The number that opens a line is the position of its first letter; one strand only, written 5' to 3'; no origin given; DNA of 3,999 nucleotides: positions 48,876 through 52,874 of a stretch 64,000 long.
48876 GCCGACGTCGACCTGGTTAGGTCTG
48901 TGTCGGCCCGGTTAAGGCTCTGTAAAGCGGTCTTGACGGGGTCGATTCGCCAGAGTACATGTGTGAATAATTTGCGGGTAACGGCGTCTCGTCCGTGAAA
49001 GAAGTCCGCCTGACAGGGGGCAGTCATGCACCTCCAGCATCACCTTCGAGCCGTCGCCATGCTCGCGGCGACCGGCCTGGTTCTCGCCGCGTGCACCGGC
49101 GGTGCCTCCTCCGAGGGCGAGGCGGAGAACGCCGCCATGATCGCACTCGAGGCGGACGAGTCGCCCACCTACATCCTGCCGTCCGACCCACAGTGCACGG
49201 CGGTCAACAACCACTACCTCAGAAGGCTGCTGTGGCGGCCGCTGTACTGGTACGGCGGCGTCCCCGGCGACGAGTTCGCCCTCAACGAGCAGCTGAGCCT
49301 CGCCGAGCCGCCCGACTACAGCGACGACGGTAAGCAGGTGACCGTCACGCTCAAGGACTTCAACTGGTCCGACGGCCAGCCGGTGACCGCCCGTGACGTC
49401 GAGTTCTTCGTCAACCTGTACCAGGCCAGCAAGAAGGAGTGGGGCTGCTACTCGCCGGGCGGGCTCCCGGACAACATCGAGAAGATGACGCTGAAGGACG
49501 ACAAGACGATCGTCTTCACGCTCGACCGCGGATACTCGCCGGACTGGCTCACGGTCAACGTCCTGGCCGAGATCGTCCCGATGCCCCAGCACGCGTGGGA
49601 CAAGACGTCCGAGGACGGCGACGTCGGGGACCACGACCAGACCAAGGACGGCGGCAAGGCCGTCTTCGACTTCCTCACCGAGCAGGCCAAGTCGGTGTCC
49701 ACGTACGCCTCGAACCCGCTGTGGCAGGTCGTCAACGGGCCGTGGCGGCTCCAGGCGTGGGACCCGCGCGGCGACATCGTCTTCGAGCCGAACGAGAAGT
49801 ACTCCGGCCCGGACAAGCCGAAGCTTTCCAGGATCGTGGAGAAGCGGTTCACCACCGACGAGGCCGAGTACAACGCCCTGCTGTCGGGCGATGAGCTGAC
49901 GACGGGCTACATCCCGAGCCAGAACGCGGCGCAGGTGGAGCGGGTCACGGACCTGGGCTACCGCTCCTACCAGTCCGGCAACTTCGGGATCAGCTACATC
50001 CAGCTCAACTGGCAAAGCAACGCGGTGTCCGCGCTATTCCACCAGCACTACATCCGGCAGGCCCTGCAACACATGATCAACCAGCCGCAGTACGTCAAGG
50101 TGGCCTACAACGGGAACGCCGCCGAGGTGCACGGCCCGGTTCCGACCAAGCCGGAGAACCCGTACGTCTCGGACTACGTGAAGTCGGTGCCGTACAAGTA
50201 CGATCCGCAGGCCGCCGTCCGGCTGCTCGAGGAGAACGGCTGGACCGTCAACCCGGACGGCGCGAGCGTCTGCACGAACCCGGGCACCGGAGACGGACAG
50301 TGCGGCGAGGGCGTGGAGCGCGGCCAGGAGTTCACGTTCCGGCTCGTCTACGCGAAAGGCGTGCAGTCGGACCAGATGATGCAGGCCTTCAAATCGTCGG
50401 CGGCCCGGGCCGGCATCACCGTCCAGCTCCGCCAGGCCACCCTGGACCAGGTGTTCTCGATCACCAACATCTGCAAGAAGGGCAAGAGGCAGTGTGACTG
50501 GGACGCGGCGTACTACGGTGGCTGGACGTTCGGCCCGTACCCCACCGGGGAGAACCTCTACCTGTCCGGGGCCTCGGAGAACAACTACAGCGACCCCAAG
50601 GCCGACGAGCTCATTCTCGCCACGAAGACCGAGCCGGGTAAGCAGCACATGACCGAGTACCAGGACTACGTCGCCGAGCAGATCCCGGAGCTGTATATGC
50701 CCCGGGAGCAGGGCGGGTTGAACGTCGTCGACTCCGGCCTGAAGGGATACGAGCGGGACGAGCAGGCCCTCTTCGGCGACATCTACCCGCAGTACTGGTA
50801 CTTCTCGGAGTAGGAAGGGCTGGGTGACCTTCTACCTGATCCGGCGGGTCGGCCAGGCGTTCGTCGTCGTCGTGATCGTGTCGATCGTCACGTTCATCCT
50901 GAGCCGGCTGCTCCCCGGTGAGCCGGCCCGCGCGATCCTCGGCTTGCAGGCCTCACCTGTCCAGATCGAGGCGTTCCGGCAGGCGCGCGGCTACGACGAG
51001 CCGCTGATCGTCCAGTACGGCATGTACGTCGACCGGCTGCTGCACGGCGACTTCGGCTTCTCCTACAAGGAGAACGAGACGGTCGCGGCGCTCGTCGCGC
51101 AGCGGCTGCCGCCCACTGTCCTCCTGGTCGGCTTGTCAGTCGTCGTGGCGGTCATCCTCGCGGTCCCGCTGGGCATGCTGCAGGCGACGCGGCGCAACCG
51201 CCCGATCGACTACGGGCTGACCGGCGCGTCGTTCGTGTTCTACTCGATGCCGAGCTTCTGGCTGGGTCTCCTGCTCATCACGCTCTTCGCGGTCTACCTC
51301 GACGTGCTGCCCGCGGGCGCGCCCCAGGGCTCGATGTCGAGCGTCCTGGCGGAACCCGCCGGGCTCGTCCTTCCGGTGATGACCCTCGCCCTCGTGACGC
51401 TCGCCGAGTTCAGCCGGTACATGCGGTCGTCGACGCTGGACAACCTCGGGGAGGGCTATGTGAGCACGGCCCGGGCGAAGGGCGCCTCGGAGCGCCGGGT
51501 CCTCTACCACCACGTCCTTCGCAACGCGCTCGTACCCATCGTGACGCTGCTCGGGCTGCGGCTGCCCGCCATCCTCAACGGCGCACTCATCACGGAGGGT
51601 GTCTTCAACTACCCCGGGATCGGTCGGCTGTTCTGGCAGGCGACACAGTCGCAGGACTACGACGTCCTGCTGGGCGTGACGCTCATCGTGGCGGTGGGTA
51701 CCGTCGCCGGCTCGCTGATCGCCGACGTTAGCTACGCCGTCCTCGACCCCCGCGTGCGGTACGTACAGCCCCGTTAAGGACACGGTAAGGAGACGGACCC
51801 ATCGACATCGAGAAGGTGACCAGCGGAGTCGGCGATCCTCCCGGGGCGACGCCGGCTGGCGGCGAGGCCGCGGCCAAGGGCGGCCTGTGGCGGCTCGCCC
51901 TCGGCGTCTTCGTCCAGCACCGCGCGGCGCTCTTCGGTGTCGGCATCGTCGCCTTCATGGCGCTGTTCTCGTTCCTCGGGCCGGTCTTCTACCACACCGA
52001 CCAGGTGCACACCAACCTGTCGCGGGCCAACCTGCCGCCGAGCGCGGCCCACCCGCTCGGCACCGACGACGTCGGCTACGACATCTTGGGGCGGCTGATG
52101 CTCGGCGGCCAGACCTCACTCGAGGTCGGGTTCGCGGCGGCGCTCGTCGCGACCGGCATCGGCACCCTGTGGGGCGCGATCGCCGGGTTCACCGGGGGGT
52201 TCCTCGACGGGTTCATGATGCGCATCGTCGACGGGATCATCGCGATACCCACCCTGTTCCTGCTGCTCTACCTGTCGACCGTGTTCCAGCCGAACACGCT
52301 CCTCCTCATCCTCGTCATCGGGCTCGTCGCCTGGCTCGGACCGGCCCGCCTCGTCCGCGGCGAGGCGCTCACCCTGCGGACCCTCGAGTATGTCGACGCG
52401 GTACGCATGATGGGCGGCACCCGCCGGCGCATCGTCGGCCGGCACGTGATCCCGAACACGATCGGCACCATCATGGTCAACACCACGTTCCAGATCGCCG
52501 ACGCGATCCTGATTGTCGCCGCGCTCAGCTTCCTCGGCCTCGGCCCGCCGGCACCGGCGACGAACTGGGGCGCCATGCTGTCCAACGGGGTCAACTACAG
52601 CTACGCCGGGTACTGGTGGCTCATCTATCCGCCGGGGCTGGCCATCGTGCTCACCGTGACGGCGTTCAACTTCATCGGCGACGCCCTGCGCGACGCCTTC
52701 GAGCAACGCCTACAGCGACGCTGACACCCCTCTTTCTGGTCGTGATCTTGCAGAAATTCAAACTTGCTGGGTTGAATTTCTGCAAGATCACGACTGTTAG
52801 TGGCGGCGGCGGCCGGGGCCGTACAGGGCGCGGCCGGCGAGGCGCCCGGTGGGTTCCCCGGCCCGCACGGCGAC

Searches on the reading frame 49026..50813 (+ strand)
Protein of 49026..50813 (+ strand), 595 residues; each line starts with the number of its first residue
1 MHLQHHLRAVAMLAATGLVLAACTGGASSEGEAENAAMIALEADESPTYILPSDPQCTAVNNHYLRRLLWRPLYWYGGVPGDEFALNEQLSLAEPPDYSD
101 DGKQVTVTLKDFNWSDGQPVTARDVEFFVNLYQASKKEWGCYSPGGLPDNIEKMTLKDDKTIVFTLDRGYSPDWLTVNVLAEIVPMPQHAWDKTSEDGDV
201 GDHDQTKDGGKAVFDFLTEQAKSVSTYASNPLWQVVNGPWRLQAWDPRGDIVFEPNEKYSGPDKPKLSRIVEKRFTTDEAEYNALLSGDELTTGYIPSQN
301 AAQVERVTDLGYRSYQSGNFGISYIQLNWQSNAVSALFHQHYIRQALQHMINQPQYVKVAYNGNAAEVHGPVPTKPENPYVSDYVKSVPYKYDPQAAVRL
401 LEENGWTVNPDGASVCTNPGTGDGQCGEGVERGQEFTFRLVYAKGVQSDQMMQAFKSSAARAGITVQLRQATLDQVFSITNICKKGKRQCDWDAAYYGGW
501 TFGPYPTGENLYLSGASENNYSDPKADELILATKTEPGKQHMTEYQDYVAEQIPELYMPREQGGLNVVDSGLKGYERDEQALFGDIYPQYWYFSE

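Call 90: search_protein_families(library=pfam, proteins=[window:49026-50813:+])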
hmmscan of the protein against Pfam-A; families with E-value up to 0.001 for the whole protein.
window:49026-50813:+ (595 aa): 1 family
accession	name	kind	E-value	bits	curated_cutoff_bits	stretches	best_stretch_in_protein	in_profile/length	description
PF00496.27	SBP_bac_5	-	1.3e-55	189.5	32.4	1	91-520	5-366/368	Bacterial extracellular solute-binding proteins, family 5 Middle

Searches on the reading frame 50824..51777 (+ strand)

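Call 12: search_protein_families(library=pfam, proteins=[window:50824-51777:+])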
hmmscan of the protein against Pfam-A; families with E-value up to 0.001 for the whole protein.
window:50824-51777:+ (317 aa): 2 families
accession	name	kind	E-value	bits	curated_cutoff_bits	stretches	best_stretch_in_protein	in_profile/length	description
PF00528.27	BPD_transp_1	-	1.2e-43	149.4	26.4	1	113-312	1-183/184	Binding-protein-dependent transport system inner membrane component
PF19300.4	BPD_transp_1_N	-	5.1e-16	59.3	23.8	1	1-101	1-113/114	Binding-prot-dependent transport system membrane comp, N-term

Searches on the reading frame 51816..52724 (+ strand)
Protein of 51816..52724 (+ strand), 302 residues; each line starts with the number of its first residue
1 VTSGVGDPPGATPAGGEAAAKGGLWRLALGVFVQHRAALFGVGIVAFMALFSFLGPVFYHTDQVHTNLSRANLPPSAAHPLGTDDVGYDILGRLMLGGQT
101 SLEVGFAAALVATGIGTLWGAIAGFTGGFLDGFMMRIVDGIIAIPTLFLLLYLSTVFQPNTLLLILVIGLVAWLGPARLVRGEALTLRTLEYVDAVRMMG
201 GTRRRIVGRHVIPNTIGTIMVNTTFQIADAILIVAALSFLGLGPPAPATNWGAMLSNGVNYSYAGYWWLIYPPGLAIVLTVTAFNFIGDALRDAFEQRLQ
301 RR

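Call 12: search_protein_families(library=pfam, proteins=[window:51816-52724:+])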
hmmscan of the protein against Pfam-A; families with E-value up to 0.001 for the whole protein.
window:51816-52724:+ (302 aa): 2 families
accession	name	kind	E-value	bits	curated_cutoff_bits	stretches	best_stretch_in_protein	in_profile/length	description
PF00528.27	BPD_transp_1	-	3.3e-27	95.8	26.4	1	116-300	1-183/184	Binding-protein-dependent transport system inner membrane component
PF12911.12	OppC_N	-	3.2e-10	40.2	23.9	1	24-75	2-53/53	N-terminal TM domain of oligopeptide transport permease C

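Call 14: find_encoding_contigs(protein=window:51816-52724:+, flank=10000, max_places=10)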
Protein window:51816-52724:+ (302 aa): no gene with exactly this product is on record in the collection.

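Call 28: find_homologous_proteins(query=window:51816-52724:+, max_evalue=1e-60)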
Query window:51816-52724:+ (302 aa): 7033 proteins with E <= 1e-60 among 8000 candidates; the best 120 are listed.
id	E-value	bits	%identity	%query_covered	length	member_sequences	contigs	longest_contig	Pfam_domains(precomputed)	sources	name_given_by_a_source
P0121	8.9e-162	556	85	99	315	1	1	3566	PF00528.28,PF12911.13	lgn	-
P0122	4.2e-150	517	80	96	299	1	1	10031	PF00528.28,PF12911.13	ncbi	ncbi:MAG: ABC transporter permease [Streptosporangiales bacterium]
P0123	4.5e-149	514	80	97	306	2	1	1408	PF00528.28,PF12911.13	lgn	-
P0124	8.6e-149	513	80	98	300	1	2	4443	PF00528.28,PF12911.13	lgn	-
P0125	1.6e-147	509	81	95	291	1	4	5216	PF00528.28,PF12911.13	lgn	-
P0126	2.5e-147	508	77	100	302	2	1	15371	PF00528.28,PF12911.13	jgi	jgi:peptide/nickel transport system permease protein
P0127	3.6e-147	508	77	100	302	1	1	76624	PF00528.28,PF12911.13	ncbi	ncbi:MAG TPA: ABC transporter permease [Streptosporangiales bacterium]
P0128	5.6e-147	507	79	96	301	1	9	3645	PF00528.28,PF12911.13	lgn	-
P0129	7.1e-145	500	81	96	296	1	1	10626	PF00528.28,PF12911.13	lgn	-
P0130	9.1e-140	483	81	89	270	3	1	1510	PF00528.28,PF12911.13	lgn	-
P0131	6.1e-138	477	80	89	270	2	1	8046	PF00528.28,PF12911.13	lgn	-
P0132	1.6e-129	450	68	97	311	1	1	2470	PF00528.28,PF12911.13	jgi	jgi:peptide/nickel transport system permease protein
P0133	4.3e-129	448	68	98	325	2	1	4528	PF00528.28,PF12911.13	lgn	-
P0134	2.3e-128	446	69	98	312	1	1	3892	PF00528.28,PF12911.13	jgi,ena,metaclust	metaclust:\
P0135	6.8e-128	444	69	95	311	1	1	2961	PF00528.28,PF12911.13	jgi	jgi:peptide/nickel transport system permease protein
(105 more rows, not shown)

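Call 29: find_encoding_contigs(protein=P0121, flank=10000, max_places=3)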
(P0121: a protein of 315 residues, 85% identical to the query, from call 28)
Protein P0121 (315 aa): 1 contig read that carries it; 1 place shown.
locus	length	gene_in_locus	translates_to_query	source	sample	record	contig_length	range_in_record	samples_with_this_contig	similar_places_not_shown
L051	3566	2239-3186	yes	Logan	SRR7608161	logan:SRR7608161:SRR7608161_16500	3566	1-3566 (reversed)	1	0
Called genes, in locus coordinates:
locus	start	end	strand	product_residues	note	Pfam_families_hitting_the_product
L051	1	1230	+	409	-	?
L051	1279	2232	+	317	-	PF19300:BPD_transp_1_N, PF00528:BPD_transp_1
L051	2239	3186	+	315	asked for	PF12911:OppC_N, PF00528:BPD_transp_1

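Call 30: find_encoding_contigs(protein=P0122, flank=10000, max_places=3)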
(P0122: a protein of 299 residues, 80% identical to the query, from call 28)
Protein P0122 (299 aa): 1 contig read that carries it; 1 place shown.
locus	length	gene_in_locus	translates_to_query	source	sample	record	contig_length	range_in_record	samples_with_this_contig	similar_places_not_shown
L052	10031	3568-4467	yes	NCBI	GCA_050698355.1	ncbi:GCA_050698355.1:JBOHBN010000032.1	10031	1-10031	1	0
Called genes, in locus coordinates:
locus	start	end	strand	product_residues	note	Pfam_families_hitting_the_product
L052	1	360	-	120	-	PF00111:Fer2 (weak), PF01799:Fer2_2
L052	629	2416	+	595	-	PF00496:SBP_bac_5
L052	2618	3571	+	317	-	PF19300:BPD_transp_1_N, PF00528:BPD_transp_1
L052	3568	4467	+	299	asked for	PF12911:OppC_N, PF00528:BPD_transp_1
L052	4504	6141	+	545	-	PF00496:SBP_bac_5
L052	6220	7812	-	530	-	PF07969:Amidohydro_3, PF01979:Amidohydro_1 (weak)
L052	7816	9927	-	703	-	PF00004:AAA (faint), PF00005:ABC_tran, PF02463:SMC_N (faint), PF13304:AAA_21 (weak), PF08352:oligo_HPY, PF00005:ABC_tran, PF08352:oligo_HPY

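Call 31: find_encoding_contigs(protein=P0127, flank=10000, max_places=3)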
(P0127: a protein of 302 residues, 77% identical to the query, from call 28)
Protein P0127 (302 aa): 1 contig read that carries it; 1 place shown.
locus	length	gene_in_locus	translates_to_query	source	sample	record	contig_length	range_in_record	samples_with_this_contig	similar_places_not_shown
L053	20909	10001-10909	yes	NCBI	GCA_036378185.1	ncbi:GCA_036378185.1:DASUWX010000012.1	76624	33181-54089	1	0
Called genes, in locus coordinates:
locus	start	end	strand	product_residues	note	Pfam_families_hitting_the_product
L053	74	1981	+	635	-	PF09286:Pro-kuma_activ, PF00082:Peptidase_S8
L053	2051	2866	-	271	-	PF00149:Metallophos, PF12850:Metallophos_2 (weak)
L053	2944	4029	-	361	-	PF00248:Aldo_ket_red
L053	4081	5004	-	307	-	PF00126:HTH_1, PF03466:LysR_substrate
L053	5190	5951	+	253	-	PF00378:ECH_1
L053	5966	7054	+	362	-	PF01370:Epimerase, PF22917:PRISE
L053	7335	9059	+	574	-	PF00496:SBP_bac_5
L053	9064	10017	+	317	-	PF19300:BPD_transp_1_N, PF00528:BPD_transp_1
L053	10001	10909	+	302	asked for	PF12911:OppC_N, PF00528:BPD_transp_1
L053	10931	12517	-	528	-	PF01979:Amidohydro_1 (weak), PF07969:Amidohydro_3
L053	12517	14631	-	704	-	PF13191:AAA_16 (faint), PF00005:ABC_tran, PF02463:SMC_N (faint), PF13401:AAA_22 (faint), PF13304:AAA_21 (weak), PF08352:oligo_HPY, PF00005:ABC_tran, PF08352:oligo_HPY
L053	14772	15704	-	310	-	PF04542:Sigma70_r2, PF08281:Sigma70_r4_2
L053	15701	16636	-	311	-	PF01370:Epimerase, PF04321:RmlD_sub_bind (faint), PF05368:NmrA (weak), PF13460:NAD_binding_10, PF16363:GDP_Man_Dehyd (faint)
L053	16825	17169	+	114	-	PF13564:DoxX_2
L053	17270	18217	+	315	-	PF04542:Sigma70_r2, PF08281:Sigma70_r4_2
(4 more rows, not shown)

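Call 45: find_encoding_contigs(protein=P0129, flank=10000, max_places=3)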
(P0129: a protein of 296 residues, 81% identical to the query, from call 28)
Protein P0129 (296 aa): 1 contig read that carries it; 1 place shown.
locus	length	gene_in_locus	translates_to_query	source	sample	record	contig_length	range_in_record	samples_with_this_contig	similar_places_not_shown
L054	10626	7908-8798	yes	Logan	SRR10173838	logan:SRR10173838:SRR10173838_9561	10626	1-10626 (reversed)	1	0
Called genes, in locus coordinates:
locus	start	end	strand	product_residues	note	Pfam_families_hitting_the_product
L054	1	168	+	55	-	?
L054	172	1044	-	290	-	PF27100:DcsG_N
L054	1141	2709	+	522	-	PF01593:Amino_oxidase, PF07992:Pyr_redox_2 (faint), PF12831:FAD_oxidored (weak), PF13450:NAD_binding_8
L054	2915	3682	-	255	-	PF00440:TetR_N, PF02909:TetR_C_1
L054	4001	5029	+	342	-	PF04235:DUF418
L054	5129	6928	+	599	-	PF00496:SBP_bac_5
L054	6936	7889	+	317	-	PF19300:BPD_transp_1_N, PF00528:BPD_transp_1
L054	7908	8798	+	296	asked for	PF12911:OppC_N, PF00528:BPD_transp_1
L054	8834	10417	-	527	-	PF07969:Amidohydro_3, PF01979:Amidohydro_1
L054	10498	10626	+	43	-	?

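Call 46: find_encoding_contigs(protein=P0131, flank=10000, max_places=3)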
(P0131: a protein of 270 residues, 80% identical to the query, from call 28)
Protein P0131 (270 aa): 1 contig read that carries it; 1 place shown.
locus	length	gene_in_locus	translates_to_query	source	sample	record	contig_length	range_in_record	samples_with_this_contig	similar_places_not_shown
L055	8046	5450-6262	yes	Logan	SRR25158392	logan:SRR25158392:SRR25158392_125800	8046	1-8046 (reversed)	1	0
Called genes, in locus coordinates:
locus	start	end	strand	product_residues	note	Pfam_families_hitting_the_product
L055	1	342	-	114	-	?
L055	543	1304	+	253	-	PF00378:ECH_1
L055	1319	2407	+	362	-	PF01370:Epimerase, PF22917:PRISE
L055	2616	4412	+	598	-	PF00496:SBP_bac_5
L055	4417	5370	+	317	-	PF19300:BPD_transp_1_N, PF00528:BPD_transp_1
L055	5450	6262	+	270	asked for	PF12911:OppC_N (weak), PF00528:BPD_transp_1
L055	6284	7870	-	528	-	PF01979:Amidohydro_1 (weak), PF07969:Amidohydro_3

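Call 47: find_encoding_contigs(protein=P0126, flank=10000, max_places=3)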
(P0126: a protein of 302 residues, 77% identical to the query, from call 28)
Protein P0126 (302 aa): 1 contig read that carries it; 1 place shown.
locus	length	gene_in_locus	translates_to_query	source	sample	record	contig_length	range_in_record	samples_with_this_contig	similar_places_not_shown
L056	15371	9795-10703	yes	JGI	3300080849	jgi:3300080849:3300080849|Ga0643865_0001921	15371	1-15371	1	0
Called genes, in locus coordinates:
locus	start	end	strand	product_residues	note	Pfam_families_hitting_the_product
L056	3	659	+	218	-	?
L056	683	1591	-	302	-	PF00126:HTH_1, PF03466:LysR_substrate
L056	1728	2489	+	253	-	PF00378:ECH_1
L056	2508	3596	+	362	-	PF01370:Epimerase, PF22917:PRISE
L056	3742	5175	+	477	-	PF07690:MFS_1, PF00083:Sugar_tr, PF07690:MFS_1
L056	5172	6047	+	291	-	PF00795:CN_hydrolase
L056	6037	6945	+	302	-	PF01522:Polysacc_deac_1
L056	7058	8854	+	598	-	PF00496:SBP_bac_5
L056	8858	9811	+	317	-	PF19300:BPD_transp_1_N, PF00528:BPD_transp_1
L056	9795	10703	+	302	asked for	PF12911:OppC_N, PF00528:BPD_transp_1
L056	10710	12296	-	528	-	PF07969:Amidohydro_3, PF01979:Amidohydro_1 (weak)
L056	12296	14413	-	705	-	PF13191:AAA_16 (faint), PF00005:ABC_tran, PF02463:SMC_N (faint), PF13401:AAA_22 (faint), PF13304:AAA_21 (weak), PF08352:oligo_HPY, PF00005:ABC_tran, PF08352:oligo_HPY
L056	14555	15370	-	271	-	?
